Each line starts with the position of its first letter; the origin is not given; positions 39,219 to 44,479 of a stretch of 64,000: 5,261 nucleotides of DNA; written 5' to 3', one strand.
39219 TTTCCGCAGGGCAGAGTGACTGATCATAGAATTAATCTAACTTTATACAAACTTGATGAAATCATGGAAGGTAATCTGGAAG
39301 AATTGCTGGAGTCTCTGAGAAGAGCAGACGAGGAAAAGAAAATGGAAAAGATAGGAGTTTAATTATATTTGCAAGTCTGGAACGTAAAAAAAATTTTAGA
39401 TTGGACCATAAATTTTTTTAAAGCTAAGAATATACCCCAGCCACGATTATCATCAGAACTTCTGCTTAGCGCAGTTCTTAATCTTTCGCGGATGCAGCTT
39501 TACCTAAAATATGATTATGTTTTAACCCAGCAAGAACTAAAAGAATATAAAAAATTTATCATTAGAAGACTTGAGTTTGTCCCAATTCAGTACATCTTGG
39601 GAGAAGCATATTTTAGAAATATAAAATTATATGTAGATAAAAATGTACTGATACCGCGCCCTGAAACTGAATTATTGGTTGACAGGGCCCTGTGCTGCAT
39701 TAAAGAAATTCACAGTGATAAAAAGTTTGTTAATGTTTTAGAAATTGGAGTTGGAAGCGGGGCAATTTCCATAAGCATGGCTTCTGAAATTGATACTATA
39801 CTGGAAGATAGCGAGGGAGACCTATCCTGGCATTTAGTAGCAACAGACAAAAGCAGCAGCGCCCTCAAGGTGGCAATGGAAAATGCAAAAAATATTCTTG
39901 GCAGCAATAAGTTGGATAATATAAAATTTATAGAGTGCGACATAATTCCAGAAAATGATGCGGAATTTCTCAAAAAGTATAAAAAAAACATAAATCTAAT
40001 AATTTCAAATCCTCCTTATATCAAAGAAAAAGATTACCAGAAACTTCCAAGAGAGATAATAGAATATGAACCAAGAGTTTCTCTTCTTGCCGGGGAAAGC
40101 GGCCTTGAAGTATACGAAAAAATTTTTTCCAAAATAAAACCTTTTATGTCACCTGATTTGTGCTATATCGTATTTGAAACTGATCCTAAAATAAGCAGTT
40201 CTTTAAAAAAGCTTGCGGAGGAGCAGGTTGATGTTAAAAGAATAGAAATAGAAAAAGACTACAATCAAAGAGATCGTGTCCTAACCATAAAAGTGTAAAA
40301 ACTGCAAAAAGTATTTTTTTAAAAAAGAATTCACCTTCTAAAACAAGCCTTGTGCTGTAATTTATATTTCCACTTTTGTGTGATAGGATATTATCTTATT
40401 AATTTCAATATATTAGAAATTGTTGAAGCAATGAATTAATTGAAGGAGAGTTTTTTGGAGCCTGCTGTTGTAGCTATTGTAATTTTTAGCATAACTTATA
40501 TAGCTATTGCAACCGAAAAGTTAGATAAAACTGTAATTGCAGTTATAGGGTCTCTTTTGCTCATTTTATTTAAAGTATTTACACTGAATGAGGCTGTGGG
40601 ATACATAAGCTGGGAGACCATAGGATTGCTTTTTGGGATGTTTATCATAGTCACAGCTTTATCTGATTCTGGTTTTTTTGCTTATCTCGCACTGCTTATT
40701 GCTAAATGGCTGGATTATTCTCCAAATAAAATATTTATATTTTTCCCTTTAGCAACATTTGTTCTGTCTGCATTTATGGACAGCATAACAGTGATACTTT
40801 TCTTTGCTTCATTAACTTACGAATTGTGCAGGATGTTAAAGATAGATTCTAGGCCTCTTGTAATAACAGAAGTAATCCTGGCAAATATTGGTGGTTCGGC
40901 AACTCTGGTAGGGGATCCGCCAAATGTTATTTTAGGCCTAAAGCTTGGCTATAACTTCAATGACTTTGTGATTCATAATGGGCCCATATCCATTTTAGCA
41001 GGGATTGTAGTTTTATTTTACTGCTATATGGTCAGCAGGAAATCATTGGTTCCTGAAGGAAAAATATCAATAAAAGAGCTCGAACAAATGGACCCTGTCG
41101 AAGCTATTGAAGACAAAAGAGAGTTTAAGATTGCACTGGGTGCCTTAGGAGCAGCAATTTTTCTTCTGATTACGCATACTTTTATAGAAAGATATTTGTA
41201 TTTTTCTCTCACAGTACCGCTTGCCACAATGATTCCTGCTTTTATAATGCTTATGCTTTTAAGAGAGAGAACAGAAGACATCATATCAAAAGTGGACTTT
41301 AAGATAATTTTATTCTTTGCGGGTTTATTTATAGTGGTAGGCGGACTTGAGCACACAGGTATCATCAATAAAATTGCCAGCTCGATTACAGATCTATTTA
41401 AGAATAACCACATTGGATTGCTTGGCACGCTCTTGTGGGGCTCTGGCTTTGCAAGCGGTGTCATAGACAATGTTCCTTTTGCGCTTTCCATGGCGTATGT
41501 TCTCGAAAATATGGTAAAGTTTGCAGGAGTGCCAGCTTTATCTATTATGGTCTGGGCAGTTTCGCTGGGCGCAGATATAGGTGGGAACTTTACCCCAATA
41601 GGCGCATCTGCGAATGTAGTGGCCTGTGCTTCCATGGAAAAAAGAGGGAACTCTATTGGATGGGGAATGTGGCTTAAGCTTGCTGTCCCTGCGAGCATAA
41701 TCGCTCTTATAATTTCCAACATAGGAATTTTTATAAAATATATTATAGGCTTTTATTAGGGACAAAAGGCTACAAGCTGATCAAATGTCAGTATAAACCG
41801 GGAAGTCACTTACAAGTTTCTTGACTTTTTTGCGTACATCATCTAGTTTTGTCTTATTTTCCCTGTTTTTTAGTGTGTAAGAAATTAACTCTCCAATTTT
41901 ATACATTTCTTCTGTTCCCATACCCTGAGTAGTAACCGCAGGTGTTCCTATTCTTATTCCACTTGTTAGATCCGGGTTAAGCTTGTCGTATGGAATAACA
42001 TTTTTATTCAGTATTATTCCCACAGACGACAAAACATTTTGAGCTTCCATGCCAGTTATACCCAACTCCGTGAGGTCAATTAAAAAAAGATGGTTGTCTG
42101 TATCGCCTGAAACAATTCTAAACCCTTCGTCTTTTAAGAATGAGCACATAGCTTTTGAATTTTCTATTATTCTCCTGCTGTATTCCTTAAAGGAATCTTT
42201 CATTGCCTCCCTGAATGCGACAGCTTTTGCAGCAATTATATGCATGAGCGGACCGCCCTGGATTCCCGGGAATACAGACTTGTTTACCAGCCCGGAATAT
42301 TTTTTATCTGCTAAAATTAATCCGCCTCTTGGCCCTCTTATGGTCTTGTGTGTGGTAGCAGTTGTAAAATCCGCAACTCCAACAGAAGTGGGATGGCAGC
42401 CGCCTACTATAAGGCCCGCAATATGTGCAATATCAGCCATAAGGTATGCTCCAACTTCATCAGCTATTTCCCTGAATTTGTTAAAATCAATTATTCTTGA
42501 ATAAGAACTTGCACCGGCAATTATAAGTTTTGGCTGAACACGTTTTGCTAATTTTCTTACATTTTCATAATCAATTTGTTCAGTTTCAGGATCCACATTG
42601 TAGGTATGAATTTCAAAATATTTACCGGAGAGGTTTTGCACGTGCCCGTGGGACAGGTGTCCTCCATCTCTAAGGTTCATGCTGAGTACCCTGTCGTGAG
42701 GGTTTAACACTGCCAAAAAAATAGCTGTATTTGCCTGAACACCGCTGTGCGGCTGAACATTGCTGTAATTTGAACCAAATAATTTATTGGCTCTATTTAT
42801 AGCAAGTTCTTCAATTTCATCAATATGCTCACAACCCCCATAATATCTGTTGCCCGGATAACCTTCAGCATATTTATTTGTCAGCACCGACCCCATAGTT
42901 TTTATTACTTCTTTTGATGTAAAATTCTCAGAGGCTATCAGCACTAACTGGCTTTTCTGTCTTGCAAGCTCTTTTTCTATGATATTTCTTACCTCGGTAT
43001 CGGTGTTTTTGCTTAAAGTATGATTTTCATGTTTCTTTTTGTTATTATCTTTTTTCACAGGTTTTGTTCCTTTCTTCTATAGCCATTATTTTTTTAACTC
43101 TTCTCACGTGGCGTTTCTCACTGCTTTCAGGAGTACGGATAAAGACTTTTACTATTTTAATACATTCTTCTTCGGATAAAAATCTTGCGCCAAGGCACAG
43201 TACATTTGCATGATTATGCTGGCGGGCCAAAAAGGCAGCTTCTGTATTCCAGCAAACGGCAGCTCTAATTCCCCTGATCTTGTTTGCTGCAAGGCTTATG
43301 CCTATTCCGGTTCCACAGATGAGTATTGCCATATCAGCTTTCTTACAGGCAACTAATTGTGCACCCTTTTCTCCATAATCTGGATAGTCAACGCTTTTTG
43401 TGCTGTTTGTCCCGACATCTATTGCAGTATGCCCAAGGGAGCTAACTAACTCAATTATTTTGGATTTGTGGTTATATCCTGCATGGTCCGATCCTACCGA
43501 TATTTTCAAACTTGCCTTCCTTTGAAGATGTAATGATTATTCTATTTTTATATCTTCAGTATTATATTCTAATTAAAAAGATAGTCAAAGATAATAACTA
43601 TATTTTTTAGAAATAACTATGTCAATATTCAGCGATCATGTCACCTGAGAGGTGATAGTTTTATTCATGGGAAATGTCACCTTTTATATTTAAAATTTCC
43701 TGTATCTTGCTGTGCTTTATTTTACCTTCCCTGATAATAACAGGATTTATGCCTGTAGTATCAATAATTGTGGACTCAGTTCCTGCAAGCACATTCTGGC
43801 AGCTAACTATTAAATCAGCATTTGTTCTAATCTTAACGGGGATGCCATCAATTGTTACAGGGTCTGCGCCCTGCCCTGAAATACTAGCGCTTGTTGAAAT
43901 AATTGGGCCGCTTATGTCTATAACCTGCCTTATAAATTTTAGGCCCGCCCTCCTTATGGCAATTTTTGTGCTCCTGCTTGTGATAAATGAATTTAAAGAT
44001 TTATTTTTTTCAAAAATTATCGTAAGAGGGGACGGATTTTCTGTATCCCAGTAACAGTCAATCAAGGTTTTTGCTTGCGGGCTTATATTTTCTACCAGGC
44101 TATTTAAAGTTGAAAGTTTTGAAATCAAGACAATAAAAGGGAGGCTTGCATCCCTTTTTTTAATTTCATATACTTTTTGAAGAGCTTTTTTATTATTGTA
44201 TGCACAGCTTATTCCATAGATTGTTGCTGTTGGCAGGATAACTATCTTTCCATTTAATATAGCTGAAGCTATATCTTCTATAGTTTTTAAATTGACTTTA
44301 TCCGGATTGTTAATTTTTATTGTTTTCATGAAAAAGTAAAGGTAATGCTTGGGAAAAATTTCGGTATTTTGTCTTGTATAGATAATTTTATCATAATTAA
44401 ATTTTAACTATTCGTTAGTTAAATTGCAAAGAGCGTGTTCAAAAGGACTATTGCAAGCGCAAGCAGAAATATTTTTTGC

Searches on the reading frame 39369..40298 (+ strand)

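Call 43: search_protein_families(library=pfam, proteins=[window:39369-40298:+], max_evalue=0.001)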
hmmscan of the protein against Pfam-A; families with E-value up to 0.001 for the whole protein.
window:39369-40298:+ (309 aa): 4 families
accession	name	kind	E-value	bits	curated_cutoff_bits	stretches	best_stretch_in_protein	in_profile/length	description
PF17827.6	PrmC_N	-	2.7e-19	69.9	23.4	1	9-78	2-71/71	PrmC N-terminal domain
PF13847.12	Methyltransf_31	-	1.6e-07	31.6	27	1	119-232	3-95/145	Methyltransferase domain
PF05175.20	MTS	-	2.1e-06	27.9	23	1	119-230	31-122/170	Methyltransferase small domain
PF13649.12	Methyltransf_25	-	0.00078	20.5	27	0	123-230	1-89/97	Methyltransferase domain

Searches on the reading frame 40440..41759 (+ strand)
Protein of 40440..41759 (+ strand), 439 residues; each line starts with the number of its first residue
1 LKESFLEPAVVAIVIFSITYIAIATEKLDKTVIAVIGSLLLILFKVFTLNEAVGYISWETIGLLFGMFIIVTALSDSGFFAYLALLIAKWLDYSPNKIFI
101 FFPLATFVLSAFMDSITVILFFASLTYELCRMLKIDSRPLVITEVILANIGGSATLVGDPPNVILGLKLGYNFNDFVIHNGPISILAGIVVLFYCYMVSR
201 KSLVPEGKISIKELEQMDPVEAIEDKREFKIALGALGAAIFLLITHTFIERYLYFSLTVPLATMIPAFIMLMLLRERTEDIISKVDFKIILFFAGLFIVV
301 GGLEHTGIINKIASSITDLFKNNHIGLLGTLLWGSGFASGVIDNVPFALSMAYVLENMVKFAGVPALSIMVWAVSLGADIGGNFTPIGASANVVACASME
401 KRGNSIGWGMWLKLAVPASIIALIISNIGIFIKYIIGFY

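Call 43: search_protein_families(library=pfam, proteins=[window:40440-41759:+], max_evalue=0.001)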
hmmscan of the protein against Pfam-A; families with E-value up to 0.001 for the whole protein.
window:40440-41759:+ (439 aa): 3 families
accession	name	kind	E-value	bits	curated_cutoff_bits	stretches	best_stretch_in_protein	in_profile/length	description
PF03600.22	CitMHS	-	1.6e-77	261.3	31.9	1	20-377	1-336/336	Citrate transporter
PF02040.21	ArsB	-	1.4e-14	54.7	22.2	1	13-432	12-421/423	Arsenical pump membrane protein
PF06450.18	NhaB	-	0.00012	21.5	27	1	139-430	204-496/515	Bacterial Na+/H+ antiporter B (NhaB)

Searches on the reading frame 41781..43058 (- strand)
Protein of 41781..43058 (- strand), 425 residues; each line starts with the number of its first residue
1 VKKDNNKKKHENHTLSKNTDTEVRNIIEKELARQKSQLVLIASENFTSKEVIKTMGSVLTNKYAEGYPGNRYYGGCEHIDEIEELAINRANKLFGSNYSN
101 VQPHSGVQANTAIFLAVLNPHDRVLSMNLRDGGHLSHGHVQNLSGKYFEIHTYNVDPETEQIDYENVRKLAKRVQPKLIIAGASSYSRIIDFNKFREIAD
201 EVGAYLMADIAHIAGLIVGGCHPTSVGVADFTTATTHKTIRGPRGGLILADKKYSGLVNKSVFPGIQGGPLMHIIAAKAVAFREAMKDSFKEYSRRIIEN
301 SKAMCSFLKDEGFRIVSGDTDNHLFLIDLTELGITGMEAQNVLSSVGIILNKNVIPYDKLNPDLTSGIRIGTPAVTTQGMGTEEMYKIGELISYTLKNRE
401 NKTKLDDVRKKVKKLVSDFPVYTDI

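Call 43: search_protein_families(library=pfam, proteins=[window:41781-43058:-], max_evalue=0.001)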
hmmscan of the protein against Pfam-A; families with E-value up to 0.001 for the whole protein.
window:41781-43058:- (425 aa): 2 families
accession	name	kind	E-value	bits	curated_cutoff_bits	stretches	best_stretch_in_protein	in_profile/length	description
PF00464.25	SHMT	-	2.2e-157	524.2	27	1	18-392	3-399/399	Serine hydroxymethyltransferase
PF00155.27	Aminotran_1_2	-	3.3e-10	40.2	19.7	1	65-378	30-352/361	Aminotransferase class I and II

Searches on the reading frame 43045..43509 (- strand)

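Call 43: search_protein_families(library=pfam, proteins=[window:43045-43509:-], max_evalue=0.001)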
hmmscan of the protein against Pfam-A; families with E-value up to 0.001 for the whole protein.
window:43045-43509:- (154 aa): 1 family
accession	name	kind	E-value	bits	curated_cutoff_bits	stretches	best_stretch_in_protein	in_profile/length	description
PF02502.23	LacAB_rpiB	-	7.7e-53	178.6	24.7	1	3-141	1-138/138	Ribose/Galactose Isomerase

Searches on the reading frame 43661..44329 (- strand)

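Call 43: search_protein_families(library=pfam, proteins=[window:43661-44329:-], max_evalue=0.001)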
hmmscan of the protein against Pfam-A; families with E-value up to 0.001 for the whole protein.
window:43661-44329:- (222 aa): 1 family
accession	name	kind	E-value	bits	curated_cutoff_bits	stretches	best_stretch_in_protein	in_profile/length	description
PF01300.24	Sua5_yciO_yrdC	-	6.3e-39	133.7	25.1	1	23-202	2-178/178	Telomere recombination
